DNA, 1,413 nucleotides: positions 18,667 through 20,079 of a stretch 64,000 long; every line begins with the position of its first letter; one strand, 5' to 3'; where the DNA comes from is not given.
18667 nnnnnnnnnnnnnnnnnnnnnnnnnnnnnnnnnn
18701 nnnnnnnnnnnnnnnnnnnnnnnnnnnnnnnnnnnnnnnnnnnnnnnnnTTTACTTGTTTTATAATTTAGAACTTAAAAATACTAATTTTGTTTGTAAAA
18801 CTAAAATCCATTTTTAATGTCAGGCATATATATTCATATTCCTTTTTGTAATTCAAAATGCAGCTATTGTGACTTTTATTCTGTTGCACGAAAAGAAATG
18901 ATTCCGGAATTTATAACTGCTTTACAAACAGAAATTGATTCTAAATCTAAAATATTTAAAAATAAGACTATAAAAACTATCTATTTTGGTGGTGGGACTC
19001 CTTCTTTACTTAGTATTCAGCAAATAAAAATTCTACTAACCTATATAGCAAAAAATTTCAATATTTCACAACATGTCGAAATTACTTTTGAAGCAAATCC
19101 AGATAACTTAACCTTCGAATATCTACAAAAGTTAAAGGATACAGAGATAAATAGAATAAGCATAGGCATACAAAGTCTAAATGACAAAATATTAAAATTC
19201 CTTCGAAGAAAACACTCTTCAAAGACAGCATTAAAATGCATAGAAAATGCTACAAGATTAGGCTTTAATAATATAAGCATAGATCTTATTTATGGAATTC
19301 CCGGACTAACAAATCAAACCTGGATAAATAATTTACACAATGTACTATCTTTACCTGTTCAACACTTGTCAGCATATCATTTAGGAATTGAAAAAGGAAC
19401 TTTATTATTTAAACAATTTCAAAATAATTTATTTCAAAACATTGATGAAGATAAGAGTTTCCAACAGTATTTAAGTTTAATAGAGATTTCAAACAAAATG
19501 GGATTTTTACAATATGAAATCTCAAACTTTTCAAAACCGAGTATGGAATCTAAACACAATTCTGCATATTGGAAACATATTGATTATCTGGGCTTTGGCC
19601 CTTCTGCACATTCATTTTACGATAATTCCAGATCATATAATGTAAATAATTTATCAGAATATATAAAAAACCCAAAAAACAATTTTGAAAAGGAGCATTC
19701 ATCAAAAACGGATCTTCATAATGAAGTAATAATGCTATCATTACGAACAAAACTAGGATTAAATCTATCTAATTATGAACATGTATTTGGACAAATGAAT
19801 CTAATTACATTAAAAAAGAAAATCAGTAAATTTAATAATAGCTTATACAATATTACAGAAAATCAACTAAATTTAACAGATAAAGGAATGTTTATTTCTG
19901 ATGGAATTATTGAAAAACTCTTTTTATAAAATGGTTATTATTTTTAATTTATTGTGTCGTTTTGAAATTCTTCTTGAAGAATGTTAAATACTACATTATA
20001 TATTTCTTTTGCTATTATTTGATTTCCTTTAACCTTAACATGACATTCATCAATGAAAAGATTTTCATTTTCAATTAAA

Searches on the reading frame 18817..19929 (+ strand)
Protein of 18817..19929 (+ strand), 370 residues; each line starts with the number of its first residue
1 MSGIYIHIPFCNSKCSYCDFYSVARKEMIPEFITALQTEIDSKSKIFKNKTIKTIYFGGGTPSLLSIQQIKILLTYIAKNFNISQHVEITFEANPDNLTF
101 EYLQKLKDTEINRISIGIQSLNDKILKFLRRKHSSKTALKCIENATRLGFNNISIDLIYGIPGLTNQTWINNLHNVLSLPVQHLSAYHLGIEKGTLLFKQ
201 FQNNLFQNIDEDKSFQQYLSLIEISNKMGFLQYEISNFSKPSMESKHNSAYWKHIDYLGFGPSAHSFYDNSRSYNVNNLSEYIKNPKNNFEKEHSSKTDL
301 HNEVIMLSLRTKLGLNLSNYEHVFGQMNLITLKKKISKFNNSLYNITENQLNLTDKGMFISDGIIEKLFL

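Call 70: search_protein_families(library=pfam, proteins=[window:18817-19929:+], max_evalue=0.00001)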
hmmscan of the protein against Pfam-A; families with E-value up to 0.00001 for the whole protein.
window:18817-19929:+ (370 aa): 1 family
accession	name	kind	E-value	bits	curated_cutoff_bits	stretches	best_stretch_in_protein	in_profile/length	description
PF04055.27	Radical_SAM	-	1.4e-31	110.4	29.5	1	5-170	1-160/166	Radical SAM superfamily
